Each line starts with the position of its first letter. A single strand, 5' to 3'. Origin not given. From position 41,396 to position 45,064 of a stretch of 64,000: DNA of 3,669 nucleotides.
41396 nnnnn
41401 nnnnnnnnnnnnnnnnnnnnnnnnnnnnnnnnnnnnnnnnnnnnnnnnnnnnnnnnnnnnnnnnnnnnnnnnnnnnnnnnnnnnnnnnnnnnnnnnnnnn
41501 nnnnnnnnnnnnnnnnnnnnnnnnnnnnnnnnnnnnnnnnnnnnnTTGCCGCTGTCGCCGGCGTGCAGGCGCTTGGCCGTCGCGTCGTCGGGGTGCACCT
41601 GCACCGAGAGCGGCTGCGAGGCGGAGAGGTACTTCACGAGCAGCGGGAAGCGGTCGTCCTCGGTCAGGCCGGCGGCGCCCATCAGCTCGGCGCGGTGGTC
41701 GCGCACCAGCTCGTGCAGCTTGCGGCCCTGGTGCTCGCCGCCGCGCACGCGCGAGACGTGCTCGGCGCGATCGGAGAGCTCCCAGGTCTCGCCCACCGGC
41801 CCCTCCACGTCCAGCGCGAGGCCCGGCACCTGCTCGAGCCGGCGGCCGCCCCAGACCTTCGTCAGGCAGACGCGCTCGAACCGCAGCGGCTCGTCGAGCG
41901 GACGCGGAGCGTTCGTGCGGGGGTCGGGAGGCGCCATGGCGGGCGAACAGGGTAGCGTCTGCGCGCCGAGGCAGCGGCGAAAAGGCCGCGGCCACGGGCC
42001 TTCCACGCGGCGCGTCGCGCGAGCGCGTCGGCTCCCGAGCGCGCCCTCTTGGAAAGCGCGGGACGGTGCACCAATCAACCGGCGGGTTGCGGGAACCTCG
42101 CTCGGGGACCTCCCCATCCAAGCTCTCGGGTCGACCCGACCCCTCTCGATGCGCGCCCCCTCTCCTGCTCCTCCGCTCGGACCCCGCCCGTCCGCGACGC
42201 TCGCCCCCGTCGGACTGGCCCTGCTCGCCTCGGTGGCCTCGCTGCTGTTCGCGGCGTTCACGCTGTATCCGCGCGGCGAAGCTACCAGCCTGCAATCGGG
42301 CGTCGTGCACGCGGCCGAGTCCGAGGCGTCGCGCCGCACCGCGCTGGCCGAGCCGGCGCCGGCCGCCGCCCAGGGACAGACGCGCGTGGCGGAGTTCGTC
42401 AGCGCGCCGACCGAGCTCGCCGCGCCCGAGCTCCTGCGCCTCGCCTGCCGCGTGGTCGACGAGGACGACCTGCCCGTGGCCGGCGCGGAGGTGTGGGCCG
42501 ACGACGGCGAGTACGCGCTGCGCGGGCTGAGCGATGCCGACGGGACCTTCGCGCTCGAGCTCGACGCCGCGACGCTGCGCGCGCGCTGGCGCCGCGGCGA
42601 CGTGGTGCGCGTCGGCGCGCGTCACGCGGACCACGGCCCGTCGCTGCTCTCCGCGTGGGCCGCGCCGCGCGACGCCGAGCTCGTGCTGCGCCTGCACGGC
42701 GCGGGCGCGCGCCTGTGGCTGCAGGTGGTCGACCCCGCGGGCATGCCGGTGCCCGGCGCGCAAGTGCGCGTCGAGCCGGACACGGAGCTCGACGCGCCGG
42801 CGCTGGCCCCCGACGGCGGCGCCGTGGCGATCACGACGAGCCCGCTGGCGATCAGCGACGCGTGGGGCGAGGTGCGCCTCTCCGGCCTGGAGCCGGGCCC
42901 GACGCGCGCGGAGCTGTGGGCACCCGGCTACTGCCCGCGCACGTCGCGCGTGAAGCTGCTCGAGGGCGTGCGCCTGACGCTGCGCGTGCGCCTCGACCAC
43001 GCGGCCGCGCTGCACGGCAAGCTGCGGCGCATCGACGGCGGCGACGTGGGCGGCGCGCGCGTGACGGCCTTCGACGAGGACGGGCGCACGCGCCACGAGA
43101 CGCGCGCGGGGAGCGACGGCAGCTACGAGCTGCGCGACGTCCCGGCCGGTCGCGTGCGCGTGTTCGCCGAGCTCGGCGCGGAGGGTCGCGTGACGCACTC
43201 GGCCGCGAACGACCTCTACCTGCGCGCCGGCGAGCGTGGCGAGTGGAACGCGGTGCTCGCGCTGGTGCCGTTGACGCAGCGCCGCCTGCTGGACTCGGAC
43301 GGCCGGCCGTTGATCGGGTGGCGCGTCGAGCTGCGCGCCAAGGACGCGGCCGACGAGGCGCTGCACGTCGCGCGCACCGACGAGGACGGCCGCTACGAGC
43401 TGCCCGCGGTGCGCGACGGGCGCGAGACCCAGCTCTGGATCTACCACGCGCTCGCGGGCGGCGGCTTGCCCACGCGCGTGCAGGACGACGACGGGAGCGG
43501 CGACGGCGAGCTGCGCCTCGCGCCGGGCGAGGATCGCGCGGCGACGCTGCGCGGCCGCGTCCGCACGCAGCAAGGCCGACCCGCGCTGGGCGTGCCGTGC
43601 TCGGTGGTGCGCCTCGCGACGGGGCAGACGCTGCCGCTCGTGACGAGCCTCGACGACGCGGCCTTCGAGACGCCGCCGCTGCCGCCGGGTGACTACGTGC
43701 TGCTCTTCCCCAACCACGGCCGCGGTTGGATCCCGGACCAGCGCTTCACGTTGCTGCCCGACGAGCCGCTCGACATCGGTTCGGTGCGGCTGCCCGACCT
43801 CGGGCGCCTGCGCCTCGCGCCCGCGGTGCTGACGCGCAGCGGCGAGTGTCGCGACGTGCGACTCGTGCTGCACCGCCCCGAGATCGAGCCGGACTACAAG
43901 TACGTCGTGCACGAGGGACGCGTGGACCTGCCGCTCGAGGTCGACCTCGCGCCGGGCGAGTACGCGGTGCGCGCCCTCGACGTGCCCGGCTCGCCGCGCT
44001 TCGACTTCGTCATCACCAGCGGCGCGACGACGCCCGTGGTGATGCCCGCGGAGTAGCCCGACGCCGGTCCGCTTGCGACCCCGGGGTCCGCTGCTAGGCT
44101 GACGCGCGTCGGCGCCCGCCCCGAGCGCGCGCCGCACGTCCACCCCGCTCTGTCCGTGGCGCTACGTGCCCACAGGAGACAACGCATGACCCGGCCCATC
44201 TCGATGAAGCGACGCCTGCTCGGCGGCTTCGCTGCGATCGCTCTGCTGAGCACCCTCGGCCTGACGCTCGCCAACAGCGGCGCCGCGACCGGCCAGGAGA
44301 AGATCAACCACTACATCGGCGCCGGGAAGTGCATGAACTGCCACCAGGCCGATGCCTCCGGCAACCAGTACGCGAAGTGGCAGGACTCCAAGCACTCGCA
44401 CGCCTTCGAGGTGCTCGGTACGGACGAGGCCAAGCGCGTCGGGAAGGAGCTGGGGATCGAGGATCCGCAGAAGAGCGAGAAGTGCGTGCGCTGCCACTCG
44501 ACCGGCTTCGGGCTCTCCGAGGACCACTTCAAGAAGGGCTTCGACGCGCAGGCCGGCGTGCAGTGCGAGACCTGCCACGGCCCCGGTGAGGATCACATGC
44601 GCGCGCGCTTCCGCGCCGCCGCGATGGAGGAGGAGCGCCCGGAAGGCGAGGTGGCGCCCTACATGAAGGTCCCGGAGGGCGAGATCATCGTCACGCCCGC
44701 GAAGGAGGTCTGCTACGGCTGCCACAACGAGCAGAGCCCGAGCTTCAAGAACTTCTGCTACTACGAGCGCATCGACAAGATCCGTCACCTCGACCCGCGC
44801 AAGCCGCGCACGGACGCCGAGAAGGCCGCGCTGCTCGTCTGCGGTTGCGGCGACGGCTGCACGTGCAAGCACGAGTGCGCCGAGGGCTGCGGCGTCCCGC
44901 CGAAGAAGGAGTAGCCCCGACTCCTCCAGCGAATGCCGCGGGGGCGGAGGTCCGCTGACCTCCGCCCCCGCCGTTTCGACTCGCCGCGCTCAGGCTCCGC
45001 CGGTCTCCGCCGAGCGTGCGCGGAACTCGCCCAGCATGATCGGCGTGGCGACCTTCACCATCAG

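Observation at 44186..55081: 11-kb respiratory cluster: 16 c-haem sites, two FeS+NrfD quinone modules and one MopB subunit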

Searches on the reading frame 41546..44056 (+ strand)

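Call 7: search_protein_families(library=pfam, proteins=[window:41546-44056:+], max_evalue=0.001)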
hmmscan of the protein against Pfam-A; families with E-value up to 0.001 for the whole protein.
window:41546-44056:+ (836 aa): 5 families
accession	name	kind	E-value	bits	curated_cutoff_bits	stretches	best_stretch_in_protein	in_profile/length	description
PF13620.12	CarboxypepD_reg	-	6.6e-35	119.8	32.3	2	393-483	5-81/82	Carboxypeptidase regulatory-like domain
PF24107.1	DUF7382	-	5.9e-07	29.7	27.4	0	390-417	22-50/65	Domain of unknown function (DUF7382)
PF25020.1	TTR_TEN1-4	-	1.3e-05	25.4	27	0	662-696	3-38/86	Teneurin TTR-like domain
PF02369.22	Big_1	-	3.2e-05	24.4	34.9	0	389-414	20-45/93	Bacterial Ig-like domain (group 1)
PF13715.12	CarbopepD_reg_2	-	0.00046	20.6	32.2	0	303-340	5-42/88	CarboxypepD_reg-like domain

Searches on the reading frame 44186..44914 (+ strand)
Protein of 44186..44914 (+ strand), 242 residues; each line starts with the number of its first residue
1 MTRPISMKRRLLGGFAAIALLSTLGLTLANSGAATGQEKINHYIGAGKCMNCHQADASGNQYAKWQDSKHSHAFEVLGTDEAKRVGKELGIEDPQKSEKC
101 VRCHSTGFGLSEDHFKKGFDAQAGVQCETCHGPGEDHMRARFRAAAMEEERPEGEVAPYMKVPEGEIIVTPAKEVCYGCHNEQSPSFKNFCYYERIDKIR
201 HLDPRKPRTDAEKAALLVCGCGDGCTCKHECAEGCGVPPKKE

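Call 4: search_protein_families(library=pfam, proteins=[window:44186-44914:+], max_evalue=0.01)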
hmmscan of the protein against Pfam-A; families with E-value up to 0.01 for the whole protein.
window:44186-44914:+ (242 aa): 5 families
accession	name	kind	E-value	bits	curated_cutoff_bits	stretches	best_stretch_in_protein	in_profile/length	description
PF13435.11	Cytochrome_C554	-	3e-15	57.4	20.8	1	48-132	1-84/84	Cytochrome c554 and c-prime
PF22113.1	Mtrc-MtrF_II-IV_dom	-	3.3e-08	33.7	30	1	36-136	71-168/176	Outer membrane cytochrome MtrC/MtrF-like, domains II/IV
PF09699.15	Paired_CXXCH_1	-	2.7e-07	30.6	20.6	0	169-183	25-39/41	Doubled CXXCH motif (Paired_CXXCH_1)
PF14522.11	Cytochrome_C7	-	6.1e-06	26.4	24.8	1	98-180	14-66/67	Cytochrome c7 and related cytochrome c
PF02085.21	Cytochrom_CIII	-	2.3e-05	25.1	22.9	0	123-184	29-86/101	Class III cytochrome C family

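Call 5: search_protein_families(library=ncbifam, proteins=[window:44186-44914:+], max_evalue=0.01)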
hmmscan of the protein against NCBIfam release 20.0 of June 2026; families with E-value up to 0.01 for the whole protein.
window:44186-44914:+ (242 aa): 4 families
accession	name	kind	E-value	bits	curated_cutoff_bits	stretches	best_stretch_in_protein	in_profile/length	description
NF041198.1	UshA_like_PCGU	equivalog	1.6e-15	56.7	275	1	35-184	397-513/519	UshA-like (seleno)protein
NF043010.1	Cyt554_Nsmonas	equivalog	1.2e-12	47.7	400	1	22-180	10-161/238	cytochrome c-550 CycA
TIGR01905.1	paired_CXXCH_1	subfamily_domain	1.2e-06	28.3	25.2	0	169-183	25-39/41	doubled CXXCH domain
TIGR03508.1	decahem_SO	subfamily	6.8e-05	22.5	192.2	1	98-184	3-81/258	DmsE family decaheme c-type cytochrome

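Call 53: search_solved_structures(query=window:44186-44914:+, max_evalue=0.1)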
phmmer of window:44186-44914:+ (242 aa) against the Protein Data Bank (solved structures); distinct sequences matched with E-value up to 0.1: 3.
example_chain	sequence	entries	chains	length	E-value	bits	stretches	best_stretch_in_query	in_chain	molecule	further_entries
1bvb_A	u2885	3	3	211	7.3e-09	38.6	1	44-180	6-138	CYTOCHROME C-554 | CYTOCHROME C554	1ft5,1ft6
6i5b_A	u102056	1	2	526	3.1e-05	26.7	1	98-139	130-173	Uncharacterized protein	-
6btm_A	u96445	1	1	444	0.0089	18.7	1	47-136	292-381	Alternative Complex III subunit A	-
